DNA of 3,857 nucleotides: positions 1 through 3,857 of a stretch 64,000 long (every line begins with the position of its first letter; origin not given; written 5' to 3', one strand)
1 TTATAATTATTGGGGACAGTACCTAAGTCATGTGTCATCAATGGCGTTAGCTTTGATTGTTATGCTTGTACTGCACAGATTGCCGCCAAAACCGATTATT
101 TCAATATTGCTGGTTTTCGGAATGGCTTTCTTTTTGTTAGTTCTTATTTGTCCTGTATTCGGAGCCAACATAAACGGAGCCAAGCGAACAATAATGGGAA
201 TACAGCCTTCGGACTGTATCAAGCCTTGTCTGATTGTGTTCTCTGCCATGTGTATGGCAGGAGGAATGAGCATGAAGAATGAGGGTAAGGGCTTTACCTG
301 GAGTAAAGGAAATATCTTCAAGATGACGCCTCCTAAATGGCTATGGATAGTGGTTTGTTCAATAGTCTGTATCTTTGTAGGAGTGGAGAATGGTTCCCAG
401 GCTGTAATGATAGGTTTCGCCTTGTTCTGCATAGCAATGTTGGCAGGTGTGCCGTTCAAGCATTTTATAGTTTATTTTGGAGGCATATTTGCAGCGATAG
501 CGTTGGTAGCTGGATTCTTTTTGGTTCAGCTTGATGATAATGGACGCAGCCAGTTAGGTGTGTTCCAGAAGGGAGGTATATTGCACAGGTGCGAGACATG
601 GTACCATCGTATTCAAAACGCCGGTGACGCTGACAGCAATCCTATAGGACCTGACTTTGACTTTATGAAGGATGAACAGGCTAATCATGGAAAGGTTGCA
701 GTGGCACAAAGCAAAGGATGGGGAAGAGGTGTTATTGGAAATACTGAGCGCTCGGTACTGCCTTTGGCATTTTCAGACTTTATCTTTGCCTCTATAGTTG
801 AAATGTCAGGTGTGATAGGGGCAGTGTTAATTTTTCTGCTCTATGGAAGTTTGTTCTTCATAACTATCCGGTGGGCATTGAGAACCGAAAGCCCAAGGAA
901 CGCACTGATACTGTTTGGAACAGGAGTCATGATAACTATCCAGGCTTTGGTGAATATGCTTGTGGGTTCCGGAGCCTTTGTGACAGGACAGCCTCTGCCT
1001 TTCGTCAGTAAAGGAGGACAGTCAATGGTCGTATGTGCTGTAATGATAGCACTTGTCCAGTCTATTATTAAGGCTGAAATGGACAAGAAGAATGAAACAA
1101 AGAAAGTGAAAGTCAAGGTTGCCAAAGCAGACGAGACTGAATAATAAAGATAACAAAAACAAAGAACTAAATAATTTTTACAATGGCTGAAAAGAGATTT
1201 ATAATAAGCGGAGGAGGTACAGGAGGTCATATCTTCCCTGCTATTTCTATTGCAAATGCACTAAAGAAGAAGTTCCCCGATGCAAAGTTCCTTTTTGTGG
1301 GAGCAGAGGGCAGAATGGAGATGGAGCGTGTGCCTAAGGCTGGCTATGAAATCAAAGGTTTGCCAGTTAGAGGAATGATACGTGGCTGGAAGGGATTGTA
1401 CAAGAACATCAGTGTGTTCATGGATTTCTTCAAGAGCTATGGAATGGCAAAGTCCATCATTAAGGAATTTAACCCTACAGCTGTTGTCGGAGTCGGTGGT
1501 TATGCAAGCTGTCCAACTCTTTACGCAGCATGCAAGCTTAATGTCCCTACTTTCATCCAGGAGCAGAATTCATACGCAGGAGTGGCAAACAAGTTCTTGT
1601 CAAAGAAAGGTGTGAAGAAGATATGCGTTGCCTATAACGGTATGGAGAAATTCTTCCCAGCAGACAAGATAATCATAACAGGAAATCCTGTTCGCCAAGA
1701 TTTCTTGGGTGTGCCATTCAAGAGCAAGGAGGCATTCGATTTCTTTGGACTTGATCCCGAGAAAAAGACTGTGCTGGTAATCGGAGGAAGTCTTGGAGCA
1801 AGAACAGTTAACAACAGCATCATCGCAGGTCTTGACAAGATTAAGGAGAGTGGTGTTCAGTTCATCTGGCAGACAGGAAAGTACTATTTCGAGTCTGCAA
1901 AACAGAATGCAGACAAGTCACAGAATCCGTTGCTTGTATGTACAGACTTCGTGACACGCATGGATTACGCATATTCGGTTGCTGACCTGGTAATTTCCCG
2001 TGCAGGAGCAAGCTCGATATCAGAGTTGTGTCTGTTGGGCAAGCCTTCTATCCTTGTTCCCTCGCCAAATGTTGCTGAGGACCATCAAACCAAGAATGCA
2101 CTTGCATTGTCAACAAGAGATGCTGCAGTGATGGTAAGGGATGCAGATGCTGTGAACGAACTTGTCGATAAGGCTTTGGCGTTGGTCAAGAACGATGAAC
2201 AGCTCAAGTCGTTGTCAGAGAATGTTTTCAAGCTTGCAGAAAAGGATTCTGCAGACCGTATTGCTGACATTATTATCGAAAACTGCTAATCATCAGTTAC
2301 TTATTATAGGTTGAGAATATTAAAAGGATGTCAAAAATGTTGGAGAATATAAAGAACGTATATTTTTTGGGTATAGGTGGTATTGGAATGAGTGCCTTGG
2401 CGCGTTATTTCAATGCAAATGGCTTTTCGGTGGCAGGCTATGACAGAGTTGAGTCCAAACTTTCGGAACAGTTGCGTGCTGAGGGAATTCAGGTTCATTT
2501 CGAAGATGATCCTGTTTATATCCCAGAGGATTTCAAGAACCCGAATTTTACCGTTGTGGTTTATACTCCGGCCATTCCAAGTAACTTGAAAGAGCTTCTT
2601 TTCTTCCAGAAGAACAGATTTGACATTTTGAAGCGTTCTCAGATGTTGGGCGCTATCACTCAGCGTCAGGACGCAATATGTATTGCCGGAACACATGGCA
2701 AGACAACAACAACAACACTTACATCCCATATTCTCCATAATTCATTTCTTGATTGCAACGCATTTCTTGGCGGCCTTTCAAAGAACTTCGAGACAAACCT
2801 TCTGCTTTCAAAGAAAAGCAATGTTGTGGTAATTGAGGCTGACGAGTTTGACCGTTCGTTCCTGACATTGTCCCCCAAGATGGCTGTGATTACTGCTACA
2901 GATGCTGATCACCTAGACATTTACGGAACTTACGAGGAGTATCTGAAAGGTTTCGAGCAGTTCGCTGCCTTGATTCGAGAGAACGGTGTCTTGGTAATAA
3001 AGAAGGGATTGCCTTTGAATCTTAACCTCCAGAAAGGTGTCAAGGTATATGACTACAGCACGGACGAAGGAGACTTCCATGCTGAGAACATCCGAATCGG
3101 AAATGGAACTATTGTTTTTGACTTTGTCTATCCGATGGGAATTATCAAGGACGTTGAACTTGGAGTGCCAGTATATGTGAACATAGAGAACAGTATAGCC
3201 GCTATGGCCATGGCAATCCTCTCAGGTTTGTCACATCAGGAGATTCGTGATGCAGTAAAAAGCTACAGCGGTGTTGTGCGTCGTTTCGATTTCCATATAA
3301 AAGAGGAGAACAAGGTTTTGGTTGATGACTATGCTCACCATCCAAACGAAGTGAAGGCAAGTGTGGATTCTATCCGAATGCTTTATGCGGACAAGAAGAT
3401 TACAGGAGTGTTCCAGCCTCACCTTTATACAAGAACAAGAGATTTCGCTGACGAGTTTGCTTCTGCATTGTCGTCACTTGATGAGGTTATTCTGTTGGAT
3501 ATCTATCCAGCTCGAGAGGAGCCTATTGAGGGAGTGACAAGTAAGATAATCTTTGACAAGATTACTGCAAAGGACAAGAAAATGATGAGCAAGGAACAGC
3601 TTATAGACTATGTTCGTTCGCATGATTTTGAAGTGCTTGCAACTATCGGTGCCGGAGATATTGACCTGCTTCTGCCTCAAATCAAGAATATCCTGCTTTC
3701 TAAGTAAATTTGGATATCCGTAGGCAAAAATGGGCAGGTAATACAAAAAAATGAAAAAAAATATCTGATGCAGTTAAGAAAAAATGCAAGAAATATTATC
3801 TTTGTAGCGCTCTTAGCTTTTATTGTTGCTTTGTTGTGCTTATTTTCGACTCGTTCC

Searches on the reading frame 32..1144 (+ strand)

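Call 42: search_protein_families(library=pfam, proteins=[window:32-1144:+])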
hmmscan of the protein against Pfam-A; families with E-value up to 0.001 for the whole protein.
window:32-1144:+ (370 aa): 1 family
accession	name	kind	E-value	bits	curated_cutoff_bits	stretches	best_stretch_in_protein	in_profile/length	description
PF01098.24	FTSW_RODA_SPOVE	-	2.4e-34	119.3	26.4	1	3-347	44-352/356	Cell cycle protein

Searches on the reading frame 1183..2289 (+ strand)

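Call 42: search_protein_families(library=pfam, proteins=[window:1183-2289:+])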
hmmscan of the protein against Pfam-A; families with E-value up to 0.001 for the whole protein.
window:1183-2289:+ (368 aa): 2 families
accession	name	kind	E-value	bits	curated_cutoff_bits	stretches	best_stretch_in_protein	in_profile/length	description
PF04101.22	Glyco_tran_28_C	-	1e-37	130.1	22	1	196-360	1-166/166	Glycosyltransferase family 28 C-terminal domain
PF03033.26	Glyco_transf_28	-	9.7e-31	107.1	26.2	1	6-142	1-133/139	Glycosyltransferase family 28 N-terminal domain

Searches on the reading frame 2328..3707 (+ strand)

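Call 42: search_protein_families(library=pfam, proteins=[window:2328-3707:+])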
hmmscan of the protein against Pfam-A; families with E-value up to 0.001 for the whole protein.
window:2328-3707:+ (459 aa): 3 families
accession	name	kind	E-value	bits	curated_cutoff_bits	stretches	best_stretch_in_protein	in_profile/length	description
PF08245.18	Mur_ligase_M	-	1.8e-23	84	24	1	119-296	1-200/200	Mur ligase middle domain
PF01225.30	Mur_ligase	-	1.1e-17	64.6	21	1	11-113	2-93/95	Mur ligase family, catalytic domain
PF02875.26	Mur_ligase_C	-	7.9e-14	53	28.4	1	318-428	1-110/127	Mur ligase, glutamate ligase domain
